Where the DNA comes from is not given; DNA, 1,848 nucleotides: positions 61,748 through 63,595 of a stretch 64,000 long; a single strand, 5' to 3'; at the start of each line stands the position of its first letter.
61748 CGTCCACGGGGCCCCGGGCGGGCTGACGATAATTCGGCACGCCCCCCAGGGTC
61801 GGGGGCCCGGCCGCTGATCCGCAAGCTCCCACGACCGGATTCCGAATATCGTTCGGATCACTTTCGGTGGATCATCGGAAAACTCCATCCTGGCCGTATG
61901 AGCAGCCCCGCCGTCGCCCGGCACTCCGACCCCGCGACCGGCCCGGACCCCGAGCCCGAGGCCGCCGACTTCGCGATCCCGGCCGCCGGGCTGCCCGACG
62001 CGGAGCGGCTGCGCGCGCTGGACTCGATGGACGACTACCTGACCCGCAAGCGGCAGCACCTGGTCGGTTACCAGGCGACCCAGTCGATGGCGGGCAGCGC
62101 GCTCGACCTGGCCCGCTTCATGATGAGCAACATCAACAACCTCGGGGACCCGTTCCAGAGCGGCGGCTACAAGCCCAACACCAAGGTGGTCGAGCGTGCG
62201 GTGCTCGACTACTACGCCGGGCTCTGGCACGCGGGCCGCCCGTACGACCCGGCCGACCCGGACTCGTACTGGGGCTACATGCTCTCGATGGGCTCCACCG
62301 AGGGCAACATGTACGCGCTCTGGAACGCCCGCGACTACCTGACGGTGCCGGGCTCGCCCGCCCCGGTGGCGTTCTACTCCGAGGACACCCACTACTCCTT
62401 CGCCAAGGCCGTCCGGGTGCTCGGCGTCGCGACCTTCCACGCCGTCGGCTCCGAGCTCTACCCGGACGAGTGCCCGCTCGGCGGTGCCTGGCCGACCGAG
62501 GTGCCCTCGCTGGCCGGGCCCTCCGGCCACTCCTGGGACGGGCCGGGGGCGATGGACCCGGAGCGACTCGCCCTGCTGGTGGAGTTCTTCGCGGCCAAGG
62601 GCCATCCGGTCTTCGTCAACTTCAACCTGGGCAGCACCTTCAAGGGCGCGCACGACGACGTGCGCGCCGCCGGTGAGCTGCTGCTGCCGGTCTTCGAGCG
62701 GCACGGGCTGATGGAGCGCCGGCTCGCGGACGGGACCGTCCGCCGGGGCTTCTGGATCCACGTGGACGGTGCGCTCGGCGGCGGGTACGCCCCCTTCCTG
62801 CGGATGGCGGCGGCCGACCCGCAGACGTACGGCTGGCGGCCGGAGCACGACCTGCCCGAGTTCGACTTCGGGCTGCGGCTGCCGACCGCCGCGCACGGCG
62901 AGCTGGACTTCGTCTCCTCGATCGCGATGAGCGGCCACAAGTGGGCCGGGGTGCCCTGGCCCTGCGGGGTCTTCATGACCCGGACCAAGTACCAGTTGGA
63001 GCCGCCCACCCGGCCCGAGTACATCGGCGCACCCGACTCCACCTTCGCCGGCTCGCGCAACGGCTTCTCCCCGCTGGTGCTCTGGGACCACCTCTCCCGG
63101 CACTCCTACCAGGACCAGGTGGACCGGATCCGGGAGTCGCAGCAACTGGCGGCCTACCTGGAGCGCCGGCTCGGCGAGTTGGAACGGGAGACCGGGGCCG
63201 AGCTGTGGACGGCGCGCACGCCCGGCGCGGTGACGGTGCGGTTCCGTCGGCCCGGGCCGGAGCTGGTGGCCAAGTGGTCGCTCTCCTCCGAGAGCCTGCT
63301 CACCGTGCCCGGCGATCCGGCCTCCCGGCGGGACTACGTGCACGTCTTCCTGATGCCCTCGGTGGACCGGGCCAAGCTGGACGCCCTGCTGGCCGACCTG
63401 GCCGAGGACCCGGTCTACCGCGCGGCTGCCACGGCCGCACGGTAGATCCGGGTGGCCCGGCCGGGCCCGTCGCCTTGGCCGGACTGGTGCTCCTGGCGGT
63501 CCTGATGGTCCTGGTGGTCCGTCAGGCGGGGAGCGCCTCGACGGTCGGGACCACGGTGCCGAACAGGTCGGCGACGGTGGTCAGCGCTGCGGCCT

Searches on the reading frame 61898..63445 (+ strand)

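Call 94: search_protein_families(library=pfam, proteins=[window:61898-63445:+])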
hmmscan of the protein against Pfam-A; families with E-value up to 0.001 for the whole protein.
window:61898-63445:+ (515 aa): 1 family
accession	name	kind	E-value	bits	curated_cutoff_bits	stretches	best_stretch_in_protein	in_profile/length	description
PF00282.25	Pyridoxal_deC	-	1.5e-14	54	27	2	336-431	254-359/375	Pyridoxal-dependent decarboxylase conserved domain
